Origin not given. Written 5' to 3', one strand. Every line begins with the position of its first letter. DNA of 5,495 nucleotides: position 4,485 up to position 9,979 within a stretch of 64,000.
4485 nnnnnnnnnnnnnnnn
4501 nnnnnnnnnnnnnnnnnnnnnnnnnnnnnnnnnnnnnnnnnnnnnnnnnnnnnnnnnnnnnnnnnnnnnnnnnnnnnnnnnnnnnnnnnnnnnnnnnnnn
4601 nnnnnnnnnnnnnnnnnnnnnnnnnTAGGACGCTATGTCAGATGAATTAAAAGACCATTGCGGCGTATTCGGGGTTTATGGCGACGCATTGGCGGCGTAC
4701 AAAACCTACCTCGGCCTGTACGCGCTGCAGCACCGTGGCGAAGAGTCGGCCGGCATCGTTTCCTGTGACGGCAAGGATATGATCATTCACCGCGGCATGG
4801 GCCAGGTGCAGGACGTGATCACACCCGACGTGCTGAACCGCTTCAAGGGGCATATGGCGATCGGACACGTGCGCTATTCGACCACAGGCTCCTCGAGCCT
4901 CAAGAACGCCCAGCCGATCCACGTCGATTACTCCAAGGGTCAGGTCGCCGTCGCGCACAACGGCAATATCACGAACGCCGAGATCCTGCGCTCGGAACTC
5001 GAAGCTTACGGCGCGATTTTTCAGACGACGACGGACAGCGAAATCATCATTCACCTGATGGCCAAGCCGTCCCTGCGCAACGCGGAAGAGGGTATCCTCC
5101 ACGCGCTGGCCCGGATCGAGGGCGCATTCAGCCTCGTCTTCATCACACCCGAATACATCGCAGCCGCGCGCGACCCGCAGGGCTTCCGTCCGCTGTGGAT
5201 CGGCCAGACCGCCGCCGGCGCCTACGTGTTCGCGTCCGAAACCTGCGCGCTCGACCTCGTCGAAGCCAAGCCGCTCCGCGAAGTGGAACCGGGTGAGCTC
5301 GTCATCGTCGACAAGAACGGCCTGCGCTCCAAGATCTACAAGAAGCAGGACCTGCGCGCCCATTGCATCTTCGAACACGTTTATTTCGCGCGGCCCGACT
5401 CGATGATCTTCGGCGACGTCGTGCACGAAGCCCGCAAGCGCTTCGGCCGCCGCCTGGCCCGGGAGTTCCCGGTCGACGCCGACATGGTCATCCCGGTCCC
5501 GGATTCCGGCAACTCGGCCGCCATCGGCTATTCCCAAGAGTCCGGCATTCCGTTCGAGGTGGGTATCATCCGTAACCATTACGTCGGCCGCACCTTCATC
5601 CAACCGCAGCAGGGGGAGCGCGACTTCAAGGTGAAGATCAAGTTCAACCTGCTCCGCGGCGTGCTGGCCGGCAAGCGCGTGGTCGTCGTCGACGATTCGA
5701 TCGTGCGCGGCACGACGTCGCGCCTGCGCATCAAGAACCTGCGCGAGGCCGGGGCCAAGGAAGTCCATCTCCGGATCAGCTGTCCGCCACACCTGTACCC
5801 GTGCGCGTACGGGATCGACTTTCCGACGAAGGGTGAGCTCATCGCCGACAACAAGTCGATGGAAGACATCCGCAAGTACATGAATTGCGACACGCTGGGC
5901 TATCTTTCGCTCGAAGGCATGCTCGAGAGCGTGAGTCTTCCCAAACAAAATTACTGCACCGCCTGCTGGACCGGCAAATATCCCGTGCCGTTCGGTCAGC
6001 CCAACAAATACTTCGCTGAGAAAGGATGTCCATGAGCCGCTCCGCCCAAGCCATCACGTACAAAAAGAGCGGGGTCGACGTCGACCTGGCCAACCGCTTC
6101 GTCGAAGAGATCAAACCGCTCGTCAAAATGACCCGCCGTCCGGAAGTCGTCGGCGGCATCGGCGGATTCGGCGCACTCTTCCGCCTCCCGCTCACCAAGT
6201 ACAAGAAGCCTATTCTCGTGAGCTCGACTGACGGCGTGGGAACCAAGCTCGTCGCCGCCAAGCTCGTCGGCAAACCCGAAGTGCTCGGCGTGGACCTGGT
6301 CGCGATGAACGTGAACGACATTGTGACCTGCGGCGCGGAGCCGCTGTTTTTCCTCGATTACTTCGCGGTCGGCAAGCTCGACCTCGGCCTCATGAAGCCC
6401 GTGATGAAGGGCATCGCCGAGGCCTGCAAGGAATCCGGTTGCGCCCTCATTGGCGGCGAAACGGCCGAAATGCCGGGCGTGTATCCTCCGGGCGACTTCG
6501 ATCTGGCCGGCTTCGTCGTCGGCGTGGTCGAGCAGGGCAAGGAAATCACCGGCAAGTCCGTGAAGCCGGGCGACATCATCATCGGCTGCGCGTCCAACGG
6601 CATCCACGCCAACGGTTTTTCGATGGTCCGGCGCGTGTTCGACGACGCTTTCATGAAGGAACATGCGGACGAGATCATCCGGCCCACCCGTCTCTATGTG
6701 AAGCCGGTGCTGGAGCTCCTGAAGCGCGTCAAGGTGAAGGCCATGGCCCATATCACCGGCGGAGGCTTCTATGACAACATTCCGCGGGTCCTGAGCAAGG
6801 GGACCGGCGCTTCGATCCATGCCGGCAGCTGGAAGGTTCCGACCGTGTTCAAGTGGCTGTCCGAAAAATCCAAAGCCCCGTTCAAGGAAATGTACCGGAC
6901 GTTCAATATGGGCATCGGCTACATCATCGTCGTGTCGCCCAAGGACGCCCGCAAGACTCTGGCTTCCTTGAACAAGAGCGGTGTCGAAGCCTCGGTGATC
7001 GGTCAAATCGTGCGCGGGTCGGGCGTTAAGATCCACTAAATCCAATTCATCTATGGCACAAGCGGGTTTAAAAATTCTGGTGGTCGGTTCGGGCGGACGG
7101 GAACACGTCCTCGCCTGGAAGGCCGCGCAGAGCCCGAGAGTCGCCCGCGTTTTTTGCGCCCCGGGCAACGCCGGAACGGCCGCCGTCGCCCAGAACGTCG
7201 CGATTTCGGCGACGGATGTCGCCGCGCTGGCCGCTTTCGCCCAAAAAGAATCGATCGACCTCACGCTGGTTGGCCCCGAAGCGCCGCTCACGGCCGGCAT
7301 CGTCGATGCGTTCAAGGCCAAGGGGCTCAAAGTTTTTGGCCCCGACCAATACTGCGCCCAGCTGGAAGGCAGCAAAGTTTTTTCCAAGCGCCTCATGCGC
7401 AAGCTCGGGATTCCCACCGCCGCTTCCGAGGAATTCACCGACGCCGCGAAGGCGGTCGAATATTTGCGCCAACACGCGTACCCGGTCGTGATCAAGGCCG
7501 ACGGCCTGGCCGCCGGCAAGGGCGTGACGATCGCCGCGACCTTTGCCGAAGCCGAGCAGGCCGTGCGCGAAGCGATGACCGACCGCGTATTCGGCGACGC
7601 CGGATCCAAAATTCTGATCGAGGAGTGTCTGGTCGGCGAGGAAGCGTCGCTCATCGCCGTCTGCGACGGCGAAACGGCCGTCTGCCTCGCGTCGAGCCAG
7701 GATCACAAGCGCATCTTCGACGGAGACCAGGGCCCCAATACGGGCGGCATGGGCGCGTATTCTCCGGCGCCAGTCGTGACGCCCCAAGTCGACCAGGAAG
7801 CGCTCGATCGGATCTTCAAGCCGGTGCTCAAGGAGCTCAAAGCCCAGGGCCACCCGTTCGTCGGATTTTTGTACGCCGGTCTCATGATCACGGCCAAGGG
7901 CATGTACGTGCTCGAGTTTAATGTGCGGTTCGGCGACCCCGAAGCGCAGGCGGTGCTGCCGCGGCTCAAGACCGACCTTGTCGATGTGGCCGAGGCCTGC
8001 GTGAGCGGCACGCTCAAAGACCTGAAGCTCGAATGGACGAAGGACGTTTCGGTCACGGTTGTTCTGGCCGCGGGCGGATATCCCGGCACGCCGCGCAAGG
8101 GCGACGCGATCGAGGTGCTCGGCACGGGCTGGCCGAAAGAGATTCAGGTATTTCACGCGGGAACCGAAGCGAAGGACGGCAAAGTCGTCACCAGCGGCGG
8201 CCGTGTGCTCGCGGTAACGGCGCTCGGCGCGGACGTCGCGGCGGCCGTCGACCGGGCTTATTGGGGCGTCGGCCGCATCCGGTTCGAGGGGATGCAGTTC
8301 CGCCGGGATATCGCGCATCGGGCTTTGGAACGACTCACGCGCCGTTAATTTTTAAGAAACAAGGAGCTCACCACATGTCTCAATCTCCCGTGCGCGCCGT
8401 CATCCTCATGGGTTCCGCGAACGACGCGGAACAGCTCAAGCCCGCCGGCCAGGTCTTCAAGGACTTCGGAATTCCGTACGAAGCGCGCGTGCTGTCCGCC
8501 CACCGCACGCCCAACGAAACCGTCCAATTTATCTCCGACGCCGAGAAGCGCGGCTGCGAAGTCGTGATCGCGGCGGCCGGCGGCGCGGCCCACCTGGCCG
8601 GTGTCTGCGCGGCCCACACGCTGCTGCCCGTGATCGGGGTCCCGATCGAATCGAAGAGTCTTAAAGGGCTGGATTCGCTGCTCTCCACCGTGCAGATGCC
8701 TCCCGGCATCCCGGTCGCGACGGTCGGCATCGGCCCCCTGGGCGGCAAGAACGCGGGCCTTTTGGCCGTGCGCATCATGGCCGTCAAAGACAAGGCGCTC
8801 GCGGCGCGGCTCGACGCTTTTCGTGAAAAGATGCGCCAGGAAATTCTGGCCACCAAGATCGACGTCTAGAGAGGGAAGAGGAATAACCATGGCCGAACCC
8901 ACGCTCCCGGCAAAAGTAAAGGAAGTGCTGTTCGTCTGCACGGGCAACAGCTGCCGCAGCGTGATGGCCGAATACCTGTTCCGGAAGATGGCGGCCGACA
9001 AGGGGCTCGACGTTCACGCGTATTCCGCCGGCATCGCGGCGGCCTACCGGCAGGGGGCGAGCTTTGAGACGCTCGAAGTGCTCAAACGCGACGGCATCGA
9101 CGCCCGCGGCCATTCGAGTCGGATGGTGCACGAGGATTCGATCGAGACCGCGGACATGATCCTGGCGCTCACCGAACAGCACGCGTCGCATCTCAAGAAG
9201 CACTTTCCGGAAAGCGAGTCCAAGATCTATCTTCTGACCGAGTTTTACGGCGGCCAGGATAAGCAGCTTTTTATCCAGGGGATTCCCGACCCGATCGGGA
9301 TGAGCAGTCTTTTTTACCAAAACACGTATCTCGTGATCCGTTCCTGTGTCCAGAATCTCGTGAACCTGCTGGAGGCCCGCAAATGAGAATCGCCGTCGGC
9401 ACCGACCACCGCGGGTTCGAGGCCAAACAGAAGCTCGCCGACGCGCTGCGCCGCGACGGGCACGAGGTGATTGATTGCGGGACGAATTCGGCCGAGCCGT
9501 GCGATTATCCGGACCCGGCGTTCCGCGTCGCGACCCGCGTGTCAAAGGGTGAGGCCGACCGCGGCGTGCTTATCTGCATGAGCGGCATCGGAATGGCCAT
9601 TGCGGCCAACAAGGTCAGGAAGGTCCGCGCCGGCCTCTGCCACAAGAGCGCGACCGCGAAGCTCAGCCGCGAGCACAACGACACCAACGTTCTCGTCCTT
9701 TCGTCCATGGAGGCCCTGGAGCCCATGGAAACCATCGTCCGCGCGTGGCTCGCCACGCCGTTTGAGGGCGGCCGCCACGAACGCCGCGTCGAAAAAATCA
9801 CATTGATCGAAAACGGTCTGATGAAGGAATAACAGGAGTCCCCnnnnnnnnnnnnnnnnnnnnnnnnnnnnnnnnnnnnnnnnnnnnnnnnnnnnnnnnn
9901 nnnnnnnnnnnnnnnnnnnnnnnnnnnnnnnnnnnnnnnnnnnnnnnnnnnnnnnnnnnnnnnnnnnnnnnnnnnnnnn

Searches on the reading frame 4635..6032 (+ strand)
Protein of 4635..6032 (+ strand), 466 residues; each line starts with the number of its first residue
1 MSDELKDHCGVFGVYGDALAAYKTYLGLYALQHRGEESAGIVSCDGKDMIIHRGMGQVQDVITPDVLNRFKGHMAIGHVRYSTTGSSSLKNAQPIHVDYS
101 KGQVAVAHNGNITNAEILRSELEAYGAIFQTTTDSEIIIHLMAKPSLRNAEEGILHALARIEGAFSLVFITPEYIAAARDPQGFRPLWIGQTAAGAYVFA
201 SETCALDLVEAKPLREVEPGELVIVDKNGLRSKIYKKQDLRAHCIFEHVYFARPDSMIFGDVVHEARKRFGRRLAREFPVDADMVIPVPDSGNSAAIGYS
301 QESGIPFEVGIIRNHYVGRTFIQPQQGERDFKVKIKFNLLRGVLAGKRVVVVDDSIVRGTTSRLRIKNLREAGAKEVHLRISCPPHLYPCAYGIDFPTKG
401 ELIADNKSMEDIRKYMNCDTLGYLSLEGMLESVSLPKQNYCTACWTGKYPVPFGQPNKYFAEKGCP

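Call 61: search_protein_families(library=pfam, proteins=[window:4635-6032:+], max_evalue=0.00001)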
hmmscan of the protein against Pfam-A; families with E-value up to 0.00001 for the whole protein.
window:4635-6032:+ (466 aa): 4 families
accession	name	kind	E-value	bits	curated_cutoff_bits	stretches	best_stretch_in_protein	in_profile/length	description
PF13537.11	GATase_7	-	4.5e-22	78.8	25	1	87-206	8-121/123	Glutamine amidotransferase domain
PF13522.11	GATase_6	-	1.6e-20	73.9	27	1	71-202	9-130/130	Glutamine amidotransferase domain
PF00310.26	GATase_2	-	2.4e-07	30.3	19.9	0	163-248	330-415/420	Glutamine amidotransferases class-II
PF13230.11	GATase_4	-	8.5e-07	28.6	23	1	70-139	69-134/272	Glutamine amidotransferases class-II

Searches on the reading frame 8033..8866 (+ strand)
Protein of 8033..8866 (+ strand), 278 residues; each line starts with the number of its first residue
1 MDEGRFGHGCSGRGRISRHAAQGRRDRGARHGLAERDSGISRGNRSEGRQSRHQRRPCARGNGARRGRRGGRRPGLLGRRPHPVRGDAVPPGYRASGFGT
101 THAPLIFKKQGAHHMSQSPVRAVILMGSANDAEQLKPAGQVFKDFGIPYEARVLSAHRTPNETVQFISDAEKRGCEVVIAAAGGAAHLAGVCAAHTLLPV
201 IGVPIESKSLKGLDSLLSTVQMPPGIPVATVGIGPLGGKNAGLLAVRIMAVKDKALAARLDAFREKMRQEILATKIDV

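Call 61: search_protein_families(library=pfam, proteins=[window:8033-8866:+], max_evalue=0.00001)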
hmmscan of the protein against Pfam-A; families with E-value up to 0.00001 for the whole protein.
window:8033-8866:+ (278 aa): 1 family
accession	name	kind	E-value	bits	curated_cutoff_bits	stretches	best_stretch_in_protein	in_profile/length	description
PF00731.26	AIRC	-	4.8e-60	201.8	30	1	123-269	3-147/148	AIR carboxylase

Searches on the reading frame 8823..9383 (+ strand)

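Call 61: search_protein_families(library=pfam, proteins=[window:8823-9383:+], max_evalue=0.00001)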
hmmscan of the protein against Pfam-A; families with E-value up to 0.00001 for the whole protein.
window:8823-9383:+ (187 aa): 1 family
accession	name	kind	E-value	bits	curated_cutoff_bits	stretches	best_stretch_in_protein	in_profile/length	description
PF01451.26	LMWPc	-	8.2e-31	107.6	23.2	1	35-179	1-143/144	Low molecular weight phosphotyrosine protein phosphatase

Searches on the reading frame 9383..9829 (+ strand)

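Call 61: search_protein_families(library=pfam, proteins=[window:9383-9829:+], max_evalue=0.00001)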
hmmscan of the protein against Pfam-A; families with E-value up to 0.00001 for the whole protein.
window:9383-9829:+ (149 aa): 1 family
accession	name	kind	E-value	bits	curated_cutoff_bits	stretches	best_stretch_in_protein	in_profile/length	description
PF02502.23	LacAB_rpiB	-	1.9e-52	177.3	24.7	1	3-139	1-138/138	Ribose/Galactose Isomerase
